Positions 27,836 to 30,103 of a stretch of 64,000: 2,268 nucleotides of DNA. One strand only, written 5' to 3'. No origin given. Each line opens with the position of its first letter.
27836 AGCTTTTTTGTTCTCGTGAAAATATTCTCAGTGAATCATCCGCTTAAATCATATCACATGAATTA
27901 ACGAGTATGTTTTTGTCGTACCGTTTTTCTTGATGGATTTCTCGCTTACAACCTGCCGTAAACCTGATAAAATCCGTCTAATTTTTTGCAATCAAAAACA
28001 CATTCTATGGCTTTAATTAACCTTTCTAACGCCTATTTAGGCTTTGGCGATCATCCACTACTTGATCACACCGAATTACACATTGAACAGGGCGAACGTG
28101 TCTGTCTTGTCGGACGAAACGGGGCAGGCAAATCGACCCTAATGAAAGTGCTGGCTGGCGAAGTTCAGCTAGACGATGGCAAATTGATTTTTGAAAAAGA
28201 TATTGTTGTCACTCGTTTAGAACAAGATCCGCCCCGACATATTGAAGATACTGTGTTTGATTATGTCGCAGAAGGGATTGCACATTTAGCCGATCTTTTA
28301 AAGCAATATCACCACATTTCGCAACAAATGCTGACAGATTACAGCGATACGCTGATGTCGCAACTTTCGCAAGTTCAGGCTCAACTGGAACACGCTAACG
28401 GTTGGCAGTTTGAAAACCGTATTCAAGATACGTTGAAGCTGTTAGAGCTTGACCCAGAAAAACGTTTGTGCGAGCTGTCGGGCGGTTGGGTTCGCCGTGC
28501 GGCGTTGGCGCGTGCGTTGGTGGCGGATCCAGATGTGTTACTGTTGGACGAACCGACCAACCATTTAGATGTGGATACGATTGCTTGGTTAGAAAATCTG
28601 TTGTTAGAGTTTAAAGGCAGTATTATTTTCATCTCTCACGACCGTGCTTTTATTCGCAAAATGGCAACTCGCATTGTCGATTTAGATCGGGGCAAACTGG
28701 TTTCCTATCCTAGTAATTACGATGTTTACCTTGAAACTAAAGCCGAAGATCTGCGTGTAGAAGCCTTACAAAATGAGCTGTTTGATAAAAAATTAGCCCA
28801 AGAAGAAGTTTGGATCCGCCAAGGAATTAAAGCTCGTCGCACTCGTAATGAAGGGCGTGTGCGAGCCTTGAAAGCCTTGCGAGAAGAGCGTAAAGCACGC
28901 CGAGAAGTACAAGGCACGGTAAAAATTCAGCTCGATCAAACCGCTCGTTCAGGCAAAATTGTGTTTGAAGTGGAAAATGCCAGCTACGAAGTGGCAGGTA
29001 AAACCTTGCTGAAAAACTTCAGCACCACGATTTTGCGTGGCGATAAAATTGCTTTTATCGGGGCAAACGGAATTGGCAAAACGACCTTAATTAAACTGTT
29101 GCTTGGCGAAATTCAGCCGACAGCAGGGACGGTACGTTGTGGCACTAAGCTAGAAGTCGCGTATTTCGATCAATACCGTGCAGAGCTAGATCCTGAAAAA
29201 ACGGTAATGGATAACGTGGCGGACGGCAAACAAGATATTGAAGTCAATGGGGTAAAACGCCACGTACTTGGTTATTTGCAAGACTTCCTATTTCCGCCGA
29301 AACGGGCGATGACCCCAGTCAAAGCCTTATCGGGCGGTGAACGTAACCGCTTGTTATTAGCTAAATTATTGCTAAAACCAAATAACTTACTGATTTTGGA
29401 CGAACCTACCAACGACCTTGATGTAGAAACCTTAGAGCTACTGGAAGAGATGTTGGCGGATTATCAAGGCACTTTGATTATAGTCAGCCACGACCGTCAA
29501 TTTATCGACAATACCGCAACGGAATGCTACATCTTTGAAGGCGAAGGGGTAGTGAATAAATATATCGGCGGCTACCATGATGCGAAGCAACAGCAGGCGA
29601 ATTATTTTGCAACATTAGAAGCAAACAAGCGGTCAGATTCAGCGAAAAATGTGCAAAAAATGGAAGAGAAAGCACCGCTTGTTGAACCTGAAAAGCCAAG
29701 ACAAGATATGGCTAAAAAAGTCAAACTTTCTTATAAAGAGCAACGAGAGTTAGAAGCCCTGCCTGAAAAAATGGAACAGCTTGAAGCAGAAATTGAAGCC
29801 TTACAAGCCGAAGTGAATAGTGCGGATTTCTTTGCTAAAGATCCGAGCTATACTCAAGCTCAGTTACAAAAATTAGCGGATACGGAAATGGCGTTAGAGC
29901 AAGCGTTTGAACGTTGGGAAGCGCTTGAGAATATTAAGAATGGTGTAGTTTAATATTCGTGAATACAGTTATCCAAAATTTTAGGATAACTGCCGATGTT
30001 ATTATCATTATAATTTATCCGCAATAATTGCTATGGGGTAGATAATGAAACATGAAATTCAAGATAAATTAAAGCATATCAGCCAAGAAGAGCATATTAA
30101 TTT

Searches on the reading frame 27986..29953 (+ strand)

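Call 40: search_protein_families(library=ncbifam, proteins=[window:27986-29953:+], max_evalue=1e-10)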
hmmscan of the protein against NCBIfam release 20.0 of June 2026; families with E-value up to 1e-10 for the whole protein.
window:27986-29953:+ (655 aa): 183 families (the best 25 are shown)
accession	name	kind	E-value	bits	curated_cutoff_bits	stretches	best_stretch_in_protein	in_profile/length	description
NF008358.0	PRK11147.1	equivalog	0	1139.6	936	1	8-653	1-634/635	ABC transporter ATP-binding protein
NF050005.1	ABC_ATPase_Uup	equivalog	0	1095.8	900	1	8-651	1-636/636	ATP-binding cassette ATPase Uup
NF008775.0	PRK11819.1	equivalog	1.4e-138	463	599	1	22-543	19-541/556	energy-dependent translational throttle protein EttA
TIGR03719.1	ABC_ABC_ChvD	subfamily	1.9e-136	455.9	806.75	1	22-538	17-534/552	energy-dependent translational throttle protein EttA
NF000355.4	ribo_prot_ABC_F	equivalog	3e-124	415.6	380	2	288-515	275-497/499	ribosomal protection-like ABC-F family protein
NF011646.0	PRK15064.1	equivalog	1.1e-103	347.4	762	1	11-537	2-527/530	ABC-F family ATPase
NF000169.2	ABCF_Sal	exception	1.4e-89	301.2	725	3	312-555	300-537/542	Sal family ABC-F type ribosomal protection protein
NF000170.2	ABCF_Vga_all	exception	1.3e-86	291.2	725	2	306-544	250-476/521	Vga family ABC-F type ribosomal protection protein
NF000171.1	ABCF_producer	exception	2.5e-82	277.1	800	2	19-281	12-281/541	TlrC/CarA/OleB/SrmB family ABC-F type ribosomal protection protein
NF007921.0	PRK10636.1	equivalog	5.5e-82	276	917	1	20-644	11-621/638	ABC transporter ATP-binding protein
NF043038.1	ABCF_CplR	exception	1.5e-79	268.1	780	2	299-539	260-490/544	ABC-F type ribosomal protection protein CplR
NF000168.2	ABCF_Msr_all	exception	7.7e-78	262.2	680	3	332-521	302-482/487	Msr family ABC-F type ribosomal protection protein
NF000514.1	ABCF_OptrA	exception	2e-76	257.7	1450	1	24-646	34-647/655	ABC-F type ribosomal protection protein OptrA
NF000166.1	ABCF_CarA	exception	3.8e-66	223.4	1050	2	11-268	6-278/556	ABC-F type ribosomal protection protein Car(A)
NF000167.2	ABCF_Lsa_all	exception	3.3e-57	194.6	750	4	138-271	93-224/492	Lsa family ABC-F type ribosomal protection protein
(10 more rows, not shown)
